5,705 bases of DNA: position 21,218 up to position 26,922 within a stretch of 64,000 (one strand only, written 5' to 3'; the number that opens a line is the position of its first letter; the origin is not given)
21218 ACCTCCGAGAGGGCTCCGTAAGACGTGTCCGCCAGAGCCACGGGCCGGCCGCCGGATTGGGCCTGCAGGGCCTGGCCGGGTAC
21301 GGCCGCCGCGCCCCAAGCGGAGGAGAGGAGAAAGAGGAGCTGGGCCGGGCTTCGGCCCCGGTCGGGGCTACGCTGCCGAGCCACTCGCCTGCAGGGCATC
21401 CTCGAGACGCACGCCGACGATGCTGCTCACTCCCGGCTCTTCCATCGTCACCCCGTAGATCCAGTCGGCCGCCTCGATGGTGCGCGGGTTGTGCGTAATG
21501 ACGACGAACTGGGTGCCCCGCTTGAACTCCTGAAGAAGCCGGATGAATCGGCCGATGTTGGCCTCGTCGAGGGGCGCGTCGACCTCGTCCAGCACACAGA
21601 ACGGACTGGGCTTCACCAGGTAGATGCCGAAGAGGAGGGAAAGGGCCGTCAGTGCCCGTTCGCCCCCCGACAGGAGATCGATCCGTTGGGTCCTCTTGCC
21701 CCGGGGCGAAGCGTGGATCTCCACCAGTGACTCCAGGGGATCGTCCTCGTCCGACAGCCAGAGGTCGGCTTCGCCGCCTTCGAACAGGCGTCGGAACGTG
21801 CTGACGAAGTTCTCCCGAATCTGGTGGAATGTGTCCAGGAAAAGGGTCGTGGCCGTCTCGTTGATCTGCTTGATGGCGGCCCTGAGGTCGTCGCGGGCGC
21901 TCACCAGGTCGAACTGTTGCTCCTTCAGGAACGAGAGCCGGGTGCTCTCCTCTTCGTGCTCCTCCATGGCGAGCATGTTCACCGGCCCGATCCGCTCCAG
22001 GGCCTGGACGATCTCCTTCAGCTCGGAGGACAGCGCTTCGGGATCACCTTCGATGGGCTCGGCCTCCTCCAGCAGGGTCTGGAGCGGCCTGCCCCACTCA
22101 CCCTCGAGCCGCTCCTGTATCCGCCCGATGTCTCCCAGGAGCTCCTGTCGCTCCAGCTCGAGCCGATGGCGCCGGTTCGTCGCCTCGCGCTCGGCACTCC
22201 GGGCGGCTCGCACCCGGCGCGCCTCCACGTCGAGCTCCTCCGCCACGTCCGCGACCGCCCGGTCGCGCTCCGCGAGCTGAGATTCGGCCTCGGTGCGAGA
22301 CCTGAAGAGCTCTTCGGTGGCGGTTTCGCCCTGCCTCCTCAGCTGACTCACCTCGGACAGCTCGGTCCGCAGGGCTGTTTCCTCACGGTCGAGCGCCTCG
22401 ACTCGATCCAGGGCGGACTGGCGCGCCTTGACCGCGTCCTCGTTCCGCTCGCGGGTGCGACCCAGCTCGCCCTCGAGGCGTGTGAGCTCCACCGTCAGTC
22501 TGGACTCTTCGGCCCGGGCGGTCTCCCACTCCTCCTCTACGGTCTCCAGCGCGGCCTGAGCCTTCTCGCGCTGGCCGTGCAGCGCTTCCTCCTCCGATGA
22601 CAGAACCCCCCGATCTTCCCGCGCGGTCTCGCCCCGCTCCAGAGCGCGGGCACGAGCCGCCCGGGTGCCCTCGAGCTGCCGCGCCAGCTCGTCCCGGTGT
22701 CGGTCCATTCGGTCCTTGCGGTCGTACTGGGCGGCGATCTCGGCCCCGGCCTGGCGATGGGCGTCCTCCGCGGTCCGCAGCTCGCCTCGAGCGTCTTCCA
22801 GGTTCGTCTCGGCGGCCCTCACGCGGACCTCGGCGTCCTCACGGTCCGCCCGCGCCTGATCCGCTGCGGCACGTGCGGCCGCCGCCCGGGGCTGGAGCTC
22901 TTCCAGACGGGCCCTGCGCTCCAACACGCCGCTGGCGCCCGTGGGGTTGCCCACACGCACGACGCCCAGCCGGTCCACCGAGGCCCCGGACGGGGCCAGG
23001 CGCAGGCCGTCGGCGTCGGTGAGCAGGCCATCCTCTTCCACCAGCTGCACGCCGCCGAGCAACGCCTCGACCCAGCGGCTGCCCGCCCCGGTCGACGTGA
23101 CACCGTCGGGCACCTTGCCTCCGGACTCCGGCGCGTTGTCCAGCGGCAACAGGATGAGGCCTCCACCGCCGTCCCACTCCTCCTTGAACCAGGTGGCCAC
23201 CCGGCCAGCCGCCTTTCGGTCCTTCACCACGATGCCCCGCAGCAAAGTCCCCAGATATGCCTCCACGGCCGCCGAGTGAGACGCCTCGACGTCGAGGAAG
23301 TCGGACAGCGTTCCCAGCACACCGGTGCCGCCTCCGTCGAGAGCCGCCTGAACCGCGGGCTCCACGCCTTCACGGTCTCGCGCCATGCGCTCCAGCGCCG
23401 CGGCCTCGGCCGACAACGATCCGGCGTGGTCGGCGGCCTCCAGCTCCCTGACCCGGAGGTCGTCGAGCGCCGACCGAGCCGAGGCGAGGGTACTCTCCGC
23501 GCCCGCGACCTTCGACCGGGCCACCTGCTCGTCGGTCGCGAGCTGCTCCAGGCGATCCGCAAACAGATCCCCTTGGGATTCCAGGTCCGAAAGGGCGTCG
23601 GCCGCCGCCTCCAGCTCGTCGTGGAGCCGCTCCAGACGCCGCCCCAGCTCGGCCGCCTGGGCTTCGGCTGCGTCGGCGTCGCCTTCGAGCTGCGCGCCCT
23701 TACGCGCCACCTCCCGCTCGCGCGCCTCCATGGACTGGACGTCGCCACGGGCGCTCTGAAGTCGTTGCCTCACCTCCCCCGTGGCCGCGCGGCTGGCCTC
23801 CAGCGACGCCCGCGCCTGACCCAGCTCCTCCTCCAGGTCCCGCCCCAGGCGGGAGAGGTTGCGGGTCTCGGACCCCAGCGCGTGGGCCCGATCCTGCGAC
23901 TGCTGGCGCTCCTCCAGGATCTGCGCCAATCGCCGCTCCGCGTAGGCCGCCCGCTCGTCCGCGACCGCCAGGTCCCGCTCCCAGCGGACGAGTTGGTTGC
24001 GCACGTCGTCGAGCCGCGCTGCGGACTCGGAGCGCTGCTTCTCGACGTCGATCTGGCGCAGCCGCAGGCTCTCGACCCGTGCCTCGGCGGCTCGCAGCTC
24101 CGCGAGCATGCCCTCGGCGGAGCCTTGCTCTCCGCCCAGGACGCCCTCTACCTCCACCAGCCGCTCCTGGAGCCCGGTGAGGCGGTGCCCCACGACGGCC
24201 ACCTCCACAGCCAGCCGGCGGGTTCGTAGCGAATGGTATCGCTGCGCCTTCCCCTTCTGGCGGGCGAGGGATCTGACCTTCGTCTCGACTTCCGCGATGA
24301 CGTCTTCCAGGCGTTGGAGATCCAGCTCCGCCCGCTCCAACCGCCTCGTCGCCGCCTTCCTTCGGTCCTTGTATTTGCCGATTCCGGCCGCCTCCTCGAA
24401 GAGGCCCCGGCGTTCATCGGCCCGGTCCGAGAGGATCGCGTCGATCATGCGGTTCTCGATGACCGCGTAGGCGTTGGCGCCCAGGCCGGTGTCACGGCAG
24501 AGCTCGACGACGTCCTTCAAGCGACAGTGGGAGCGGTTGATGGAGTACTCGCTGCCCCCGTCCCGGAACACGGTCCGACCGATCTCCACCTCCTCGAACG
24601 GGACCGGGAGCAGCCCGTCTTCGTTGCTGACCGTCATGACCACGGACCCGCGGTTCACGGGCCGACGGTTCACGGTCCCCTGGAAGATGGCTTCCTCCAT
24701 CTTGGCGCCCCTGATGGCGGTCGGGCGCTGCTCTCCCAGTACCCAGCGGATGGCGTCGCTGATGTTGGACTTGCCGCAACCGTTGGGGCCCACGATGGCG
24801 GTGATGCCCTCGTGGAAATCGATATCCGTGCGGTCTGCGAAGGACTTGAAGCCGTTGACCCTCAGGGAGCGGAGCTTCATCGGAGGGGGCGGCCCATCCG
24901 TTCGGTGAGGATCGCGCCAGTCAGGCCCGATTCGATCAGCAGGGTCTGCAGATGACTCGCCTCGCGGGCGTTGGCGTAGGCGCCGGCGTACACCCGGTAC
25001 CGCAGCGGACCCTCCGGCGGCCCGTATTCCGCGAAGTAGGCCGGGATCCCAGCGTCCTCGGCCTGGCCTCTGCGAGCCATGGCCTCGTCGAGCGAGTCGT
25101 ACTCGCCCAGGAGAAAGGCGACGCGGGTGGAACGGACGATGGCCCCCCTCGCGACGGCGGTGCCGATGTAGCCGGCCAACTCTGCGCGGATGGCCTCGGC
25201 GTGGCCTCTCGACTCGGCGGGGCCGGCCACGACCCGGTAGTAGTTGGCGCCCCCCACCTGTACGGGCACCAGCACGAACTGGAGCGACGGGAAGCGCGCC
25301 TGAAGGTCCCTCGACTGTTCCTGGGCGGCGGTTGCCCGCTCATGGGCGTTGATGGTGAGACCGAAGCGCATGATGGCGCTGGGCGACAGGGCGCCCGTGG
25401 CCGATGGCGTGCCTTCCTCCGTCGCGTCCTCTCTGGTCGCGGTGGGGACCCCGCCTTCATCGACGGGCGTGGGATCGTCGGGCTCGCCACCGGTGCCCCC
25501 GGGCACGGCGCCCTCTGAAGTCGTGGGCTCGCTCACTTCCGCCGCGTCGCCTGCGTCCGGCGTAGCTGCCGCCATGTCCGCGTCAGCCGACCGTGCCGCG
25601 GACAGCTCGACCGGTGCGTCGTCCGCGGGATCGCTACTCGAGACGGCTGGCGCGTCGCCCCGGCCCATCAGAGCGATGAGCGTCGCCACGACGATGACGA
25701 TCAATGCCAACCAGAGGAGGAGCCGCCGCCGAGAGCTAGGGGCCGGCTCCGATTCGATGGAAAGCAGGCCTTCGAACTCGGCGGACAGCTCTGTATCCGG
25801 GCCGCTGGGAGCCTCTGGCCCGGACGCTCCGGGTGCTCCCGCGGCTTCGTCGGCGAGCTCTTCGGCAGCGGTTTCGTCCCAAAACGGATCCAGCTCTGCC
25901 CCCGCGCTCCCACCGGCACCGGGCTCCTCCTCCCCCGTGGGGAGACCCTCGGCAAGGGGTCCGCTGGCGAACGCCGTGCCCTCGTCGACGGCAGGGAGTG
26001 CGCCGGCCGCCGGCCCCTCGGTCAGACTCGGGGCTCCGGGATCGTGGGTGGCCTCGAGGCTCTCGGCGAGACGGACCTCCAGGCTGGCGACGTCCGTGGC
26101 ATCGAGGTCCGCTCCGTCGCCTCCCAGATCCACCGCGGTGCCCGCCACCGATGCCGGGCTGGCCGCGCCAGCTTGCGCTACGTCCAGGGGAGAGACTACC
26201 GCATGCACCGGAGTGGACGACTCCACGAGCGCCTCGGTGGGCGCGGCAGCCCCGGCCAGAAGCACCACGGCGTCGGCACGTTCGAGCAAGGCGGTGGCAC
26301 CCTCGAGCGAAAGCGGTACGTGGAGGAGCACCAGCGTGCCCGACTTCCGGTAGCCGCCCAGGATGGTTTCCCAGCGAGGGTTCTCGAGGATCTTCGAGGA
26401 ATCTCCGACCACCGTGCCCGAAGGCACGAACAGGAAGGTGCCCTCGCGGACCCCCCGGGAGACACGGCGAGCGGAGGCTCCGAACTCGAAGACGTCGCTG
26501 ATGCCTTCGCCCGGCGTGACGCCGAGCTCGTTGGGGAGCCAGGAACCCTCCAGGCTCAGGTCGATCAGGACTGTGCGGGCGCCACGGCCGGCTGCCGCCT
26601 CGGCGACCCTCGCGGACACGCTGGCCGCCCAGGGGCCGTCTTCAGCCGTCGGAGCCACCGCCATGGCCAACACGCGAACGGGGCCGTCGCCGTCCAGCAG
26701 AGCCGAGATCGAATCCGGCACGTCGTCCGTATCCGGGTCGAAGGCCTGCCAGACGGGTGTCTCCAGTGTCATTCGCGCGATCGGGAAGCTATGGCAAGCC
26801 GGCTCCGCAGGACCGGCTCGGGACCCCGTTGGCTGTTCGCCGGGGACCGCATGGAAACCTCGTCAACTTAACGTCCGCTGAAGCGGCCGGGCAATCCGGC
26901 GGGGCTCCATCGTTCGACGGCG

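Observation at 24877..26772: Degenerate ParA/MinD-like, TM, 2xSPOR protein whose stop overlaps the smc start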

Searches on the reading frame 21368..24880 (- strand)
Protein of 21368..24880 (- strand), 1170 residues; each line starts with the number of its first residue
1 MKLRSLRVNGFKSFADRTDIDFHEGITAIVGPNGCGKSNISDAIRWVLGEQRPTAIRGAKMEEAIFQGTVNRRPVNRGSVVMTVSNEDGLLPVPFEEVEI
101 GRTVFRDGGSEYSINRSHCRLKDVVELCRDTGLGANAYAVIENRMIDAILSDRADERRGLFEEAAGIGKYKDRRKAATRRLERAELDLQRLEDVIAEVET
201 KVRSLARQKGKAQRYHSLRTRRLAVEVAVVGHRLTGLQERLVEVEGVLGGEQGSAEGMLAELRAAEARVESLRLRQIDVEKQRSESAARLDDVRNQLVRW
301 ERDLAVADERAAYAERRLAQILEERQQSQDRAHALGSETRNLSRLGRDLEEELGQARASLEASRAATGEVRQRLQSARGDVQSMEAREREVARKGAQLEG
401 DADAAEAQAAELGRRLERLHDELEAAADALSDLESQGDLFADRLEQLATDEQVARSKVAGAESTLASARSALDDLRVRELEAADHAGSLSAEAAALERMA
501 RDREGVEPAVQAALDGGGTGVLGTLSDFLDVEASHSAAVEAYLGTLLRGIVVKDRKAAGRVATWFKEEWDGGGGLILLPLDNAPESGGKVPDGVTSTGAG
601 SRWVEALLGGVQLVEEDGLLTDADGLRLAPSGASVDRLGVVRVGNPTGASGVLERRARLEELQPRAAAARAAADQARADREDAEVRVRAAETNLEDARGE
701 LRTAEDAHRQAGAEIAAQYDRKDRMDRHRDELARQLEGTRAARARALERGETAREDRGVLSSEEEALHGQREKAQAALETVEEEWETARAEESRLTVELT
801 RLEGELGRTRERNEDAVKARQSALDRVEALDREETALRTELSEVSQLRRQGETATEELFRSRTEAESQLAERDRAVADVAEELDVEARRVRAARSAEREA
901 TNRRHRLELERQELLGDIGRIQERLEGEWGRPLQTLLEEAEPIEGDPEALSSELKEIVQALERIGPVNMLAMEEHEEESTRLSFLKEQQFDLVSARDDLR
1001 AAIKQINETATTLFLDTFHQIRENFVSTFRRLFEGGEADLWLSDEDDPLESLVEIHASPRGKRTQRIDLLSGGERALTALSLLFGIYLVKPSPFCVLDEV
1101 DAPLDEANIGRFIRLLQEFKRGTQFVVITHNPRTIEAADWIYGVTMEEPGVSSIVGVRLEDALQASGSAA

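Call 6: search_protein_families(library=pfam, proteins=[window:21368-24880:-], max_evalue=0.1)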
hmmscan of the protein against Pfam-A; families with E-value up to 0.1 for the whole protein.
window:21368-24880:- (1170 aa): 9 families
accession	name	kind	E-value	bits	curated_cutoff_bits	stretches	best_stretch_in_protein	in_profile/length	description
PF02463.25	SMC_N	-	5.5e-65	219.3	40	1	3-1152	2-219/220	RecF/RecN/SMC N terminal domain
PF13476.12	AAA_23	-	1e-15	59.4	27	1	5-124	1-117/201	AAA domain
PF13304.12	AAA_21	-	1.5e-12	48.6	27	2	1011-1135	197-303/304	AAA domain, putative AbiEii toxin, Type IV TA system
PF13175.12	AAA_15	-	7.3e-12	46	32.1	1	1-52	1-51/374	AAA ATPase domain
PF06470.18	SMC_hinge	-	6.7e-08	33.4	22.5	1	520-584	3-65/116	SMC proteins Flexible Hinge Domain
PF13555.12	AAA_29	-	1.4e-05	25.2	27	1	4-48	2-46/61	P-loop containing region of AAA domain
PF00005.33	ABC_tran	-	0.00031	21.8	25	1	25-63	12-51/137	ABC transporter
PF13401.12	AAA_22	-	0.0098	16.6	27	0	22-42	3-23/130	AAA domain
PF25026.1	Asd-4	-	0.031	14.8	29.1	1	432-489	19-76/80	Asd-4-like domain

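Call 7: search_protein_families(library=ncbifam, proteins=[window:21368-24880:-], max_evalue=0.1)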
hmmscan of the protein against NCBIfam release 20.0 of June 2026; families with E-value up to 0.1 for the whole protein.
window:21368-24880:- (1170 aa): 42 families (the best 25 are shown)
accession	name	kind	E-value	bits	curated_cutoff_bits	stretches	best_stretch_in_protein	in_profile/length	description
TIGR02168.1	SMC_prok_B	equivalog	1.9e-271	903.7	567.35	1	2-1159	1-1181/1181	chromosome segregation protein SMC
TIGR02169.1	SMC_prok_A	equivalog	6.5e-148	494.4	729.4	2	5-569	4-572/1165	chromosome segregation protein SMC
NF045487.1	ASRP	equivalog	7e-25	87.7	300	2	853-1130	317-590/593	archaea-specific SMC-related protein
NF002572.0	PRK02224.1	equivalog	2.7e-20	72.3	1087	3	261-474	235-444/888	DNA double-strand break repair ATPase Rad50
NF003034.1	PRK03918.1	equivalog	8.5e-17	60.4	700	3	1-63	1-62/878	DNA double-strand break repair ATPase Rad50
NF041034.1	Rad50_Sulf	equivalog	1.9e-14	52.5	1000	2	1-50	1-49/872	DNA double-strand break repair ATPase Rad50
NF045780.1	TrlF_fam_ATP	equivalog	2.2e-12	46.6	350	1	6-491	293-768/944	TrlF family AAA-like ATPase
NF002244.0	PRK01156.1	equivalog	1.5e-09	36.5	847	2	1-68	1-63/895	DNA double-strand break repair ATPase Rad50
NF041035.1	Rad50_Halo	equivalog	2.3e-08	32.9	1000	2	973-1145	701-867/883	DNA double-strand break repair ATPase Rad50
TIGR00611.2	recf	equivalog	3.7e-07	29.6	172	1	3-47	1-44/339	DNA replication/repair protein RecF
NF041760.1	PtuA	equivalog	3.9e-07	29.4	500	1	1-48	50-96/524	retron Ec78 anti-phage system effector ATPase PtuA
TIGR00634.1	recN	equivalog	4.1e-07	29.3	407.85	2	3-321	2-313/563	DNA repair protein RecN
TIGR01978.1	sufC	equivalog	2.6e-06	27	212.8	1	1070-1136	145-208/243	Fe-S cluster assembly ATPase SufC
TIGR02857.1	CydD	equivalog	3.1e-06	26.4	435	1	1069-1141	458-526/529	thiol reductant ABC exporter subunit CydD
TIGR03608.1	L_ocin_972_ABC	subfamily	3.4e-06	26.7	254.85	1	1062-1140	127-202/206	putative bacteriocin export ABC transporter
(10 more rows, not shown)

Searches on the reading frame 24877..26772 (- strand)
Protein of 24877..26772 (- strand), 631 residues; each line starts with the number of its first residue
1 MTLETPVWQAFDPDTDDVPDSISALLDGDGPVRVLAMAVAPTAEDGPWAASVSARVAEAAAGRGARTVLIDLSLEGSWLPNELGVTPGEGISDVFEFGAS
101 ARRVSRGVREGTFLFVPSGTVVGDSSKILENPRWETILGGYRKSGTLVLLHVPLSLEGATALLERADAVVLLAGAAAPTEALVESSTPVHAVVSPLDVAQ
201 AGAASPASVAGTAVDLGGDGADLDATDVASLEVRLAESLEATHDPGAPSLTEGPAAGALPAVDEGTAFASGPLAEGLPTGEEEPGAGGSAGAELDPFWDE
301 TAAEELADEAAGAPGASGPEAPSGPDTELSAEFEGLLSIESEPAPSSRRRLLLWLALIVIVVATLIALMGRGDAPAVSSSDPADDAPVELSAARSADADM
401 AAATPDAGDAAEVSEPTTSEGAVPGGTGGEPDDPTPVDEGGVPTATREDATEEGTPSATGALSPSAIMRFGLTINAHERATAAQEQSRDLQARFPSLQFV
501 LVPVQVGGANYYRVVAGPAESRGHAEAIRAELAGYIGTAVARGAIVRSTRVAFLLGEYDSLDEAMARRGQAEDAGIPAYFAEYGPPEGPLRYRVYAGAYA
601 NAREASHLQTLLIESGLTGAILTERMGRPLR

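Call 6: search_protein_families(library=pfam, proteins=[window:24877-26772:-], max_evalue=0.1)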
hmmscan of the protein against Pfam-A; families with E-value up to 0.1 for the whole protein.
window:24877-26772:- (631 aa): 1 family
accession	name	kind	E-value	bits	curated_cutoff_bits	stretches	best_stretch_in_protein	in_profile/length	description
PF05036.18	SPOR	-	3.1e-12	47.1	21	2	482-539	13-73/76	SPOR domain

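Call 7: search_protein_families(library=ncbifam, proteins=[window:24877-26772:-], max_evalue=0.1)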
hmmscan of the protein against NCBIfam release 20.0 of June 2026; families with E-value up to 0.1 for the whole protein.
window:24877-26772:- (631 aa): 2 families
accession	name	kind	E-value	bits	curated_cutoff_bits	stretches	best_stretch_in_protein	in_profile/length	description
NF008568.0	PRK11519.1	equivalog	0.033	12.4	1068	1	51-158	542-649/720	tyrosine-protein kinase Wzc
TIGR04360.1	other_trbK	hypoth_equivalog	0.036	14.5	33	0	350-404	2-56/73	putative entry exclusion protein TrbK-alt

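Call 8: find_homologous_proteins(query=window:24880-26772:-, max_evalue=0.001)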
Query window:24880-26772:- (631 aa): 3 proteins with E <= 0.001 among 8000 candidates.
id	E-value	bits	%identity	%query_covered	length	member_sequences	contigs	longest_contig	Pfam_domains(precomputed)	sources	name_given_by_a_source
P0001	2.2e-254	864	71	100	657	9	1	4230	PF05036.19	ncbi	-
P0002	1.3e-76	277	51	28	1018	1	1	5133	PF05036.19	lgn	-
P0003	6.4e-4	37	39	24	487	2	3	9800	-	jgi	jgi:hypothetical protein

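Call 14: find_encoding_contigs(protein=P0001, flank=10000)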
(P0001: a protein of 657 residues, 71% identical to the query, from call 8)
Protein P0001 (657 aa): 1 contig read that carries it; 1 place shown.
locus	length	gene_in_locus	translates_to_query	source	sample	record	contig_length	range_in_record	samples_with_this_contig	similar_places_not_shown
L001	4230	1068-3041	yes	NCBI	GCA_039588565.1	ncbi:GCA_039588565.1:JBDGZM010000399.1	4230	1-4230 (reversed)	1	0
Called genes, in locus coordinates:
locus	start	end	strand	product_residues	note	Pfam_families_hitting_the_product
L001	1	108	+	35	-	?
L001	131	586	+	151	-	PF01281:Ribosomal_L9_N, PF03948:Ribosomal_L9_C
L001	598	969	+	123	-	PF02410:RsfS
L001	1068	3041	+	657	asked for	PF05036:SPOR (weak)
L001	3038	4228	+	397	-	?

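Call 15: find_encoding_contigs(protein=P0002, flank=10000)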
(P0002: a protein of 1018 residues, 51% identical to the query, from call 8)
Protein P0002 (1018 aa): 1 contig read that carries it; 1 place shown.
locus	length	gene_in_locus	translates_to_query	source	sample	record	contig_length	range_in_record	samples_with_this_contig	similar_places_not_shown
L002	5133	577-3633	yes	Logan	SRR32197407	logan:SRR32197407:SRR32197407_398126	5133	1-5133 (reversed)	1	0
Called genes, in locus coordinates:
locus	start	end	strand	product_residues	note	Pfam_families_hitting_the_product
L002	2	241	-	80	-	?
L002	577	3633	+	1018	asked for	PF05036:SPOR (weak)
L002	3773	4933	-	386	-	PF11138:DUF2911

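Call 16: find_encoding_contigs(protein=P0003, flank=10000)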
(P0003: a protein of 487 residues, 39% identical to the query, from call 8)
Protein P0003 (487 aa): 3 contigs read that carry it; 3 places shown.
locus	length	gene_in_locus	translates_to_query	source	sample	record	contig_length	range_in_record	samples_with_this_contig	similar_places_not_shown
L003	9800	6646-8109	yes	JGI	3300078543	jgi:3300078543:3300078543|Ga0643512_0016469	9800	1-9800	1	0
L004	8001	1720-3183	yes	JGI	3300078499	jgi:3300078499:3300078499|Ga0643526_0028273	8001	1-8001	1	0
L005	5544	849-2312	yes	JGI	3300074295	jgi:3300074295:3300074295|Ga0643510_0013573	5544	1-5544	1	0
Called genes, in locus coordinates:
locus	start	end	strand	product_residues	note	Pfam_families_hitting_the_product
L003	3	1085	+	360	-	?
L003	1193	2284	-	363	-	PF00596:Aldolase_II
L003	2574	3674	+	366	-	PF01926:MMR_HSR1, PF02421:FeoB_N (weak), PF06071:YchF-GTPase_C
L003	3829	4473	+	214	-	PF01250:Ribosomal_S6, PF01084:Ribosomal_S18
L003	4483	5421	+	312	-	PF09991:DUF2232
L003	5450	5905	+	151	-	PF01281:Ribosomal_L9_N, PF03948:Ribosomal_L9_C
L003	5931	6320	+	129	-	PF02410:RsfS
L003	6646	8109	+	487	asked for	-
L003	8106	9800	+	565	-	?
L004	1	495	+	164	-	?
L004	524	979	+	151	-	PF01281:Ribosomal_L9_N, PF03948:Ribosomal_L9_C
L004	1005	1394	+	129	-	PF02410:RsfS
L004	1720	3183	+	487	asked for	-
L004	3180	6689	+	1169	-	PF02463:SMC_N, PF13175:AAA_15, PF13476:AAA_23, PF13304:AAA_21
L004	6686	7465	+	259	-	PF23023:Anti-Pycsar_Apyc1 (weak), PF00753:Lactamase_B, PF12706:Lactamase_B_2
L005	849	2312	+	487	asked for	-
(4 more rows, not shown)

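Call 88: list_cluster_members(proteins=[window:24880-26772:-, P0001, P0114])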
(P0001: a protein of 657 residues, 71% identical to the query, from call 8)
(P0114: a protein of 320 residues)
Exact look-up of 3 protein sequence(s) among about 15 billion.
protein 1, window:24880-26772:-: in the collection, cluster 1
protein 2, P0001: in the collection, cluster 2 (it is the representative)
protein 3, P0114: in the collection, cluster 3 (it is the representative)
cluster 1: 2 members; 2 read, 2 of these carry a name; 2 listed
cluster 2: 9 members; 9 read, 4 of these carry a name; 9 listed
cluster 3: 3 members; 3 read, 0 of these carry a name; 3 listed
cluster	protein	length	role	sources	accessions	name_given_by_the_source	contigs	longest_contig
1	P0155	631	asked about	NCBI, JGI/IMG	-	hypothetical protein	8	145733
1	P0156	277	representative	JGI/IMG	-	cell division septation protein DedD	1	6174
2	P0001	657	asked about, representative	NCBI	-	-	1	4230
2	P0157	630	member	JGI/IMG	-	hypothetical protein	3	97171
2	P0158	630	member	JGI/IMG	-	hypothetical protein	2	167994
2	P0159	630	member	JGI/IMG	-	hypothetical protein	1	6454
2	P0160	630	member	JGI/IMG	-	hypothetical protein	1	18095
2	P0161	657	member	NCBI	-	-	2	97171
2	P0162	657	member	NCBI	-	-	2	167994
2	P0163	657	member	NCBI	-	-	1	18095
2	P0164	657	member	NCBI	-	-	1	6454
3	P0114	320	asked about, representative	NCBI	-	-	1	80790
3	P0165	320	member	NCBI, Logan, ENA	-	-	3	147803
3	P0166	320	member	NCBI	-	-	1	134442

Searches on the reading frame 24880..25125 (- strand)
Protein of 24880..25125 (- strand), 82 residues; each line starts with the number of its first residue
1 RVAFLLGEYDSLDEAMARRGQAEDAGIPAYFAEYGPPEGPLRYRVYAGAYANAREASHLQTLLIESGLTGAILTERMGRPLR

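Call 41: search_protein_families(library=pfam, proteins=[window:24880-25125:-], max_evalue=1)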
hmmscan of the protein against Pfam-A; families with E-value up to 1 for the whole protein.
seq(82 aa): 2 families
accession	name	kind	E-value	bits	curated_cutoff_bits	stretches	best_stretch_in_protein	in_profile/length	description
PF05036.18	SPOR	-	8.6e-06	26.4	21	1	6-70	9-72/76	SPOR domain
PF16704.10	Rab_bind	-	0.29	11.6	27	1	53-76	23-46/66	Rab binding domain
